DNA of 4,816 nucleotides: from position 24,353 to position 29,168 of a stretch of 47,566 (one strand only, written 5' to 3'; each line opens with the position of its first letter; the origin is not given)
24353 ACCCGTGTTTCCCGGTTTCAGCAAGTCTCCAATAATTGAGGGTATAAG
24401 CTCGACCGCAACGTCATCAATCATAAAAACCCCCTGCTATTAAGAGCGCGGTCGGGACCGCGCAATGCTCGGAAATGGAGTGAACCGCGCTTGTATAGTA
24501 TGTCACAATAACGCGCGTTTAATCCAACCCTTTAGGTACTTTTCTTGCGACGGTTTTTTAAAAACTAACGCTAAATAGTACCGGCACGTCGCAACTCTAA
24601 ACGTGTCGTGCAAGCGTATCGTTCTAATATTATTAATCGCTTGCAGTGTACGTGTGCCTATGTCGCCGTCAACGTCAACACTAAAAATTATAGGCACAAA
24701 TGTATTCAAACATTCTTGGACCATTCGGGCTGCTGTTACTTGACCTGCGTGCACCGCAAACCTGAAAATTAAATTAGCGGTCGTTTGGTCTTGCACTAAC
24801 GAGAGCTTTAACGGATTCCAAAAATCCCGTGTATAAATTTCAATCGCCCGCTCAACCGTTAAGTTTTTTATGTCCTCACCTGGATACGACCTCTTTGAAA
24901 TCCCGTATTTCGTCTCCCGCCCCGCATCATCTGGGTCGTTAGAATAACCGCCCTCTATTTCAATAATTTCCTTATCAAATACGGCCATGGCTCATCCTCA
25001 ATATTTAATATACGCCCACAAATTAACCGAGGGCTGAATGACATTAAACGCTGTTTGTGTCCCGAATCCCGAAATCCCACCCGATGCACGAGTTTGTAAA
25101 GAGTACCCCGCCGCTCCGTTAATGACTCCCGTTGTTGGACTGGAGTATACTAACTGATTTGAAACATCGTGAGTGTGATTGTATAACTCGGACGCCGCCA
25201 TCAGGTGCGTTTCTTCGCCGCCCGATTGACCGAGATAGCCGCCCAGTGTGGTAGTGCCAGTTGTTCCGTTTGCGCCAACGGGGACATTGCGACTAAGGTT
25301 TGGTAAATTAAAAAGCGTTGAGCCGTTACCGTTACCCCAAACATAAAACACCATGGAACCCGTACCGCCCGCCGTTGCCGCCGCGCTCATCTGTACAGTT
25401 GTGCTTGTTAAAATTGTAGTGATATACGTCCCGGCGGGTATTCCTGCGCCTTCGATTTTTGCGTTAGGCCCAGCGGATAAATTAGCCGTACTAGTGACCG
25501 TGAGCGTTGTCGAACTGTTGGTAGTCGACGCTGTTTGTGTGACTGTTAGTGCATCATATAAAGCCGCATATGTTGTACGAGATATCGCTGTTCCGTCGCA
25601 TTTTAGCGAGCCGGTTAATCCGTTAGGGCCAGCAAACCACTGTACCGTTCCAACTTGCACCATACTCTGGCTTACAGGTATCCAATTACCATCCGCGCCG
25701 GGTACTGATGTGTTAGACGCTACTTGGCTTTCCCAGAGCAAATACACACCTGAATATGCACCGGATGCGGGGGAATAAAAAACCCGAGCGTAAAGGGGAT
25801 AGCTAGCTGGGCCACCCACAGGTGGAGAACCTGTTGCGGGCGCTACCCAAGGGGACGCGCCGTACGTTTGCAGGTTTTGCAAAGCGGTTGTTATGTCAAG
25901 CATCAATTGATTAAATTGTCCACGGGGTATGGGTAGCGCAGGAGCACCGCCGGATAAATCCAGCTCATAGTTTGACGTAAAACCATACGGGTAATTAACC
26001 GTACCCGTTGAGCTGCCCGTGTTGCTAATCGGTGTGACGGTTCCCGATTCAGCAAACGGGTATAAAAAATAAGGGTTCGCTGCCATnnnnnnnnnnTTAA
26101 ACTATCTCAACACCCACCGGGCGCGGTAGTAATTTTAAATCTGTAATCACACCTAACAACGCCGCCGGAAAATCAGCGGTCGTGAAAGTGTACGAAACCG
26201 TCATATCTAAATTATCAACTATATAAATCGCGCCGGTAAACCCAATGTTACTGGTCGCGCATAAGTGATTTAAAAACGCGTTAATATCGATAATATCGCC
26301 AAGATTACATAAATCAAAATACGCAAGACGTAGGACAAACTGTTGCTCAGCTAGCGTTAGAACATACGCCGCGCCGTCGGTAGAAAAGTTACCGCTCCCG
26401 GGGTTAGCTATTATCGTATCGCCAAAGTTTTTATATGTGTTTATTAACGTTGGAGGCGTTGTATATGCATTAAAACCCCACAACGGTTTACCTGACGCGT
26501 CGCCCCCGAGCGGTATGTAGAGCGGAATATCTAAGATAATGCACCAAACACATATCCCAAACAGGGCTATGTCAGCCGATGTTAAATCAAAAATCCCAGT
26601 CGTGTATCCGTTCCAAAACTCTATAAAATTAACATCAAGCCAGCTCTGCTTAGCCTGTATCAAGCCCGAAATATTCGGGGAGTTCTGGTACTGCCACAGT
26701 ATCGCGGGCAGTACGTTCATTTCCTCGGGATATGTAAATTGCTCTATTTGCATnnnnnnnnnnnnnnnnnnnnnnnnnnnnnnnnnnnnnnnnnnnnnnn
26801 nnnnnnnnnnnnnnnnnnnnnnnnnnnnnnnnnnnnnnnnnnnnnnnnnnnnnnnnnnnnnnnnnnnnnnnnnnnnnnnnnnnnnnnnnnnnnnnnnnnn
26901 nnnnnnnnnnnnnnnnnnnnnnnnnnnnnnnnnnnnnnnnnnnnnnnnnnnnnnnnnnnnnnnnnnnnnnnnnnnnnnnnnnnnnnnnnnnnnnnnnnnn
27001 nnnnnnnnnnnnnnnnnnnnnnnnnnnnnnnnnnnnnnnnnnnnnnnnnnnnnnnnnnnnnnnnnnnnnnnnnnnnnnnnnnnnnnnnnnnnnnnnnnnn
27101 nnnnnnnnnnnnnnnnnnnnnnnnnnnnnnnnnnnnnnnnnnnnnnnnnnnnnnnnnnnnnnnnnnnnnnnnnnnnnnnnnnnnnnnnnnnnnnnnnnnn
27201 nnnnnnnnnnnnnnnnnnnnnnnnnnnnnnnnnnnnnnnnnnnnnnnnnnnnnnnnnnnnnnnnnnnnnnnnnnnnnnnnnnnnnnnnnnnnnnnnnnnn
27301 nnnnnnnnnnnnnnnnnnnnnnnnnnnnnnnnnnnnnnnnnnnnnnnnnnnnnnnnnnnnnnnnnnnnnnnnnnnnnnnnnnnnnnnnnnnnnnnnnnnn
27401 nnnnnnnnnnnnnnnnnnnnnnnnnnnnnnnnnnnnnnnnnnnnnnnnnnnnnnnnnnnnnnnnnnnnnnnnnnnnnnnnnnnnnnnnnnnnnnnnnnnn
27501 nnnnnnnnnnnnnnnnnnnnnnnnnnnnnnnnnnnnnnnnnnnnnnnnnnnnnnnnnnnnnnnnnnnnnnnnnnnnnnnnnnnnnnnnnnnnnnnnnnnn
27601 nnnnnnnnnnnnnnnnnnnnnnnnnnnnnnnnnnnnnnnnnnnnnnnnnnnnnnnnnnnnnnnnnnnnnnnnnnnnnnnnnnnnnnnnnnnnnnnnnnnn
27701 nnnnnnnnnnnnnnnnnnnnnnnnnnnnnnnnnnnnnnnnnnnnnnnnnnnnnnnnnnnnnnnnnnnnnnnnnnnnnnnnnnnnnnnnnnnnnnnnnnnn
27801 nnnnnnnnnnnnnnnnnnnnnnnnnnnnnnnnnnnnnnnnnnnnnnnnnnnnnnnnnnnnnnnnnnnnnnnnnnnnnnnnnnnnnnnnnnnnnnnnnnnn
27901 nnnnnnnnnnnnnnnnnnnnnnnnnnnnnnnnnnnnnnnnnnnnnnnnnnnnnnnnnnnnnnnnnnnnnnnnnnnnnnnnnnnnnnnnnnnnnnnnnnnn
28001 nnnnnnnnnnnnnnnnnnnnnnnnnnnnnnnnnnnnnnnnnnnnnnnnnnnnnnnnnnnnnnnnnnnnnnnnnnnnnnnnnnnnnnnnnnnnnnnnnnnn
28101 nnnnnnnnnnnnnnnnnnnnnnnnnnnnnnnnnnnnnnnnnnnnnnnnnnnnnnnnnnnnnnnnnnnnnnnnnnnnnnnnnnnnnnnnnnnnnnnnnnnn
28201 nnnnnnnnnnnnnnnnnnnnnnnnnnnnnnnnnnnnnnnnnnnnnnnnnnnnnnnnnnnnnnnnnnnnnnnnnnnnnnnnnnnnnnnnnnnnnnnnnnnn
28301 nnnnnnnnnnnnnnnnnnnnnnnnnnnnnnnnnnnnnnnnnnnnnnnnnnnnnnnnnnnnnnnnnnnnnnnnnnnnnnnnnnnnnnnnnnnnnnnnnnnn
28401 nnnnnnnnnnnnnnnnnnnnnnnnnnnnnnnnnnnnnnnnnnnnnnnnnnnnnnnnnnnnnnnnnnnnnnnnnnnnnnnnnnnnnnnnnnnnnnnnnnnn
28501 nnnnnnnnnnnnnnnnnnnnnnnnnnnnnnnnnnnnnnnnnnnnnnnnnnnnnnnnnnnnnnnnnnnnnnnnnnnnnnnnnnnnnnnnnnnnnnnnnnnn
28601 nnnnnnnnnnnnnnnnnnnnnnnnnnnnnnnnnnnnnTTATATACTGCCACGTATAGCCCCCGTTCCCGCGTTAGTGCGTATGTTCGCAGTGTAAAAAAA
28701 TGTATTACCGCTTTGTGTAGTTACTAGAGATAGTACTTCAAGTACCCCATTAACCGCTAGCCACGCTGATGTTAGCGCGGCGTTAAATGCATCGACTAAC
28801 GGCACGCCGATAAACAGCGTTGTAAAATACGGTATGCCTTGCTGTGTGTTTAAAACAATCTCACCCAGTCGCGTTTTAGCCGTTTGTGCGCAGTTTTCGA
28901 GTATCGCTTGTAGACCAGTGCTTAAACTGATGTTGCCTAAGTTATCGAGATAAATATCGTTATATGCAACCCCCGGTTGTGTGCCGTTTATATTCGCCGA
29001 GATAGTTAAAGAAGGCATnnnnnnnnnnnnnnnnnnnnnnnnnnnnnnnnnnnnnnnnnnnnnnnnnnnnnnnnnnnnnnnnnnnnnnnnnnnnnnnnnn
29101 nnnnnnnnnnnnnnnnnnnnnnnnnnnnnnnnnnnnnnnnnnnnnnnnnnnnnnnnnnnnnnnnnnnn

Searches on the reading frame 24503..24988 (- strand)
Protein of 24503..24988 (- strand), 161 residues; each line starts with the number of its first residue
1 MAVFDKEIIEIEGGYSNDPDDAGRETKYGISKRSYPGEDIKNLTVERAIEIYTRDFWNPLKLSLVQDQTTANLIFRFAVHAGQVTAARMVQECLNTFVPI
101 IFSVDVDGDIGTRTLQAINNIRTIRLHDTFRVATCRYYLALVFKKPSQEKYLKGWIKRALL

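Call 18: search_protein_families(library=phrogs, proteins=[window:24503-24988:-], max_evalue=0.001)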
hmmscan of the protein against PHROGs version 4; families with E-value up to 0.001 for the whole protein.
window:24503-24988:- (161 aa): 2 families
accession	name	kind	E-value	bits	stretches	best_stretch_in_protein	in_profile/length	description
phrog_315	-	lysis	1.5e-39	137.1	1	7-159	341-484/677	endolysin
phrog_12853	-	unknown function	9.4e-18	65.9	1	7-119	9-130/131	-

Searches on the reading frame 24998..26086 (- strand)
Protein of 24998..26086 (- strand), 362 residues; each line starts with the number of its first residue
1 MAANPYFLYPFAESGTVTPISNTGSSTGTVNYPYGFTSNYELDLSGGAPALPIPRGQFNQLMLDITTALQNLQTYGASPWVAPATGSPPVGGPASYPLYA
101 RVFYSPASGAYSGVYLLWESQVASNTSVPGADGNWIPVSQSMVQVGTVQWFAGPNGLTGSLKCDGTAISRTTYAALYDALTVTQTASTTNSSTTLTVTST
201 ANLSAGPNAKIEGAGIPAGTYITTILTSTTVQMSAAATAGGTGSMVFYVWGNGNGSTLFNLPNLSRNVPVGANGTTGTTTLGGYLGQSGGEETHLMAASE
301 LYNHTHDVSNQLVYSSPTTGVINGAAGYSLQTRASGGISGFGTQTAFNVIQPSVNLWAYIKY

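Call 18: search_protein_families(library=phrogs, proteins=[window:24998-26086:-], max_evalue=0.001)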
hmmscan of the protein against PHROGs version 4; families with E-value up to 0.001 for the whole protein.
window:24998-26086:- (362 aa): 7 families
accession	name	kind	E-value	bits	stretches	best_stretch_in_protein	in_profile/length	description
phrog_19618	-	tail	4.1e-19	69.8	1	5-197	4-188/387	tail collar protein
phrog_9116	-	tail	7.1e-16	59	2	248-352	98-201/455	tail protein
phrog_26622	-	tail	6.1e-13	49.2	1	6-133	5-120/691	tail fiber protein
phrog_1858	-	tail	1.1e-07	31.2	1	126-283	121-217/1018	tail fiber protein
phrog_523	-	tail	6.2e-07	29.6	1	131-181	474-524/673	tail collar fiber protein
phrog_25747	-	tail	1.1e-06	27.9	1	139-196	674-729/901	tail fiber protein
phrog_327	-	tail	2.2e-05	25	1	130-293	289-428/618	tail protein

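Call 78: search_protein_families(library=ncbifam, proteins=[window:24998-26086:-], max_evalue=0.01)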
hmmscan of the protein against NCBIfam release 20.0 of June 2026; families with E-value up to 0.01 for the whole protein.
window:24998-26086:- (362 aa): 0 families

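Call 94: search_solved_structures(query=window:24998-26086:-, max_evalue=1, show_alignments=2)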
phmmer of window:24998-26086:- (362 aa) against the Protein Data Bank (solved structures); distinct sequences matched with E-value up to 1: 1.
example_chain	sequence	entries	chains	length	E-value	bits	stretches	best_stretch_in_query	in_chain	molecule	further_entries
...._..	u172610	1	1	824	0.7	12.4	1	218-305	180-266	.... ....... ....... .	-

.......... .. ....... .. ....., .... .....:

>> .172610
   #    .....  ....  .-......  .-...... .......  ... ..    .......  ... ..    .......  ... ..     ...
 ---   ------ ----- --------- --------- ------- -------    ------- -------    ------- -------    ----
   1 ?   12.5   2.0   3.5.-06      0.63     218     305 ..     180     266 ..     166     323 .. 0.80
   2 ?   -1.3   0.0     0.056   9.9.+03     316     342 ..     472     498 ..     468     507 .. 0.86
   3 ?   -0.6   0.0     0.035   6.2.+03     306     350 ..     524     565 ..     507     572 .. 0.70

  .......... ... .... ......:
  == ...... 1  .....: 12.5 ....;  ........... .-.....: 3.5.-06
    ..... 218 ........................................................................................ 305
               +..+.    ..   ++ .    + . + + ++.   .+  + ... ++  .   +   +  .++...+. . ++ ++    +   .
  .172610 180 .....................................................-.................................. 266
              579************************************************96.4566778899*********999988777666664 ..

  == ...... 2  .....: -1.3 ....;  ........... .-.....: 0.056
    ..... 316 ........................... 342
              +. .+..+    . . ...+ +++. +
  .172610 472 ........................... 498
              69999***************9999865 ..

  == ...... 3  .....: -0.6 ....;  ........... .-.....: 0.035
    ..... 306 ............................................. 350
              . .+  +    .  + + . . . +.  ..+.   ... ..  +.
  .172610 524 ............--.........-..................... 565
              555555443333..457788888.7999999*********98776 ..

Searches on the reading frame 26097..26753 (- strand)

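Call 18: search_protein_families(library=phrogs, proteins=[window:26097-26753:-], max_evalue=0.001)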
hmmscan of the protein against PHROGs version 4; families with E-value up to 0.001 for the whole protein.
window:26097-26753:- (218 aa): 2 families
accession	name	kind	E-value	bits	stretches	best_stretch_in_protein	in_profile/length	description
phrog_4797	-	unknown function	1.2e-18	68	1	13-164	9-153/567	-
phrog_587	-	head and packaging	1.8e-15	58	1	7-217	18-204/392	structural protein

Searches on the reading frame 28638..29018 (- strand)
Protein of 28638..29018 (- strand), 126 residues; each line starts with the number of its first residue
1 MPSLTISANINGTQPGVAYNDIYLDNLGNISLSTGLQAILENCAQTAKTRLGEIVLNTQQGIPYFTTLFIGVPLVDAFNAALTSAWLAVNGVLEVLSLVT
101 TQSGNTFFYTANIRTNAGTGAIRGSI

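Call 18: search_protein_families(library=phrogs, proteins=[window:28638-29018:-], max_evalue=0.001)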
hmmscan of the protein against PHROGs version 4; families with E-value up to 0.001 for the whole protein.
window:28638-29018:- (126 aa): 1 family
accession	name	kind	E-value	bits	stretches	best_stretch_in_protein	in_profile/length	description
phrog_120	-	tail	6.7e-09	37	1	20-119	66-169/303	baseplate wedge subunit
